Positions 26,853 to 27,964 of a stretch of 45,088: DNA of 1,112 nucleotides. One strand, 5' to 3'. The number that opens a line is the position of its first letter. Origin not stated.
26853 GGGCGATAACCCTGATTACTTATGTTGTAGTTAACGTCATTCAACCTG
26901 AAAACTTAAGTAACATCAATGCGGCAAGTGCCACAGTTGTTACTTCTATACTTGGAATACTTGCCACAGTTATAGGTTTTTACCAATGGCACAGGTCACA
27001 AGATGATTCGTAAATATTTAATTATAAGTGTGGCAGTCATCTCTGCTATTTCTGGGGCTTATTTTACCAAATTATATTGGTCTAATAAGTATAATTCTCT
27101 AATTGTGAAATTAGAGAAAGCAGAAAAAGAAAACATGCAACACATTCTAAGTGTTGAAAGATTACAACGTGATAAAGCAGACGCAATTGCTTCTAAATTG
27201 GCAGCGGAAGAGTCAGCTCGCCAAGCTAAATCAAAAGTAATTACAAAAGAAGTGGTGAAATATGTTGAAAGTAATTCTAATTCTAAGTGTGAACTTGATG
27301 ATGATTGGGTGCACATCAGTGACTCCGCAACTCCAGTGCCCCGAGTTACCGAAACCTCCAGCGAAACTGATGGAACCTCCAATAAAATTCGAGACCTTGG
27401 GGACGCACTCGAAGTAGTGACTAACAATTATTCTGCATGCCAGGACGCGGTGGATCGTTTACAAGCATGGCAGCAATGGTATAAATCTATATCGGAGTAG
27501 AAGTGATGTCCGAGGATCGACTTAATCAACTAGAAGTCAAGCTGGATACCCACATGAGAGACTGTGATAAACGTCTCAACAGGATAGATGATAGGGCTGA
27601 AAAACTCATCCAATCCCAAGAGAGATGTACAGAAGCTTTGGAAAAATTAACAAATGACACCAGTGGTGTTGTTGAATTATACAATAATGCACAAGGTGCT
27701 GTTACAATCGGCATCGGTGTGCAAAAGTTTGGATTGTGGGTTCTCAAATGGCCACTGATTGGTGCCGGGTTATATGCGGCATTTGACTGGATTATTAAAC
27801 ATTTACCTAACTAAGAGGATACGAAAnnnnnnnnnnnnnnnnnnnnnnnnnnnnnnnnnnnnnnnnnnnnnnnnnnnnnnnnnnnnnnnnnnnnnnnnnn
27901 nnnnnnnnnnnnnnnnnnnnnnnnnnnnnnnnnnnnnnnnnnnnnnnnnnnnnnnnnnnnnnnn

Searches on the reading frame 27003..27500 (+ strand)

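Call 63: search_protein_families(library=pfam, proteins=[window:27003-27500:+], max_evalue=0.001)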
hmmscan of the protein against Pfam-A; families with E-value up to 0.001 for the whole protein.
window:27003-27500:+ (165 aa): 0 families

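Call 64: search_protein_families(library=phrogs, proteins=[window:27003-27500:+], max_evalue=0.001)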
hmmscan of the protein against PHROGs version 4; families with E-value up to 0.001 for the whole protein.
window:27003-27500:+ (165 aa): 5 families
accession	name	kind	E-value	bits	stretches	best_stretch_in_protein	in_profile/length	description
phrog_4952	-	other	2.4e-18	67.7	1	2-162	3-164/171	signal peptide motif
phrog_2536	-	lysis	4.2e-13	50.5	1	4-109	4-106/129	Rz-like spanin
phrog_8821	-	lysis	3.1e-08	34.8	1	34-126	33-127/130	Rz-like spanin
phrog_4297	-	lysis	0.00029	21.9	0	34-105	51-122/130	Rz-like spanin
phrog_8037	-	unknown function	0.00082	20.4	0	43-67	22-46/49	-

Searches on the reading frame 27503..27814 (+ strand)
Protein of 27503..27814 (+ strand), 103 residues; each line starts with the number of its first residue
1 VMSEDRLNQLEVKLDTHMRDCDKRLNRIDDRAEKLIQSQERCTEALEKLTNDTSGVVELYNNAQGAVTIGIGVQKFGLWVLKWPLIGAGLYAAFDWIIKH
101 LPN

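Call 64: search_protein_families(library=phrogs, proteins=[window:27503-27814:+], max_evalue=0.001)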
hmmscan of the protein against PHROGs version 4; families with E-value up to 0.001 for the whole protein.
window:27503-27814:+ (103 aa): 1 family
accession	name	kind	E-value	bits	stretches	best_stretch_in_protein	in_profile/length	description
phrog_1193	-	other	1.6e-05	25.8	1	8-100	9-73/76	hemolysin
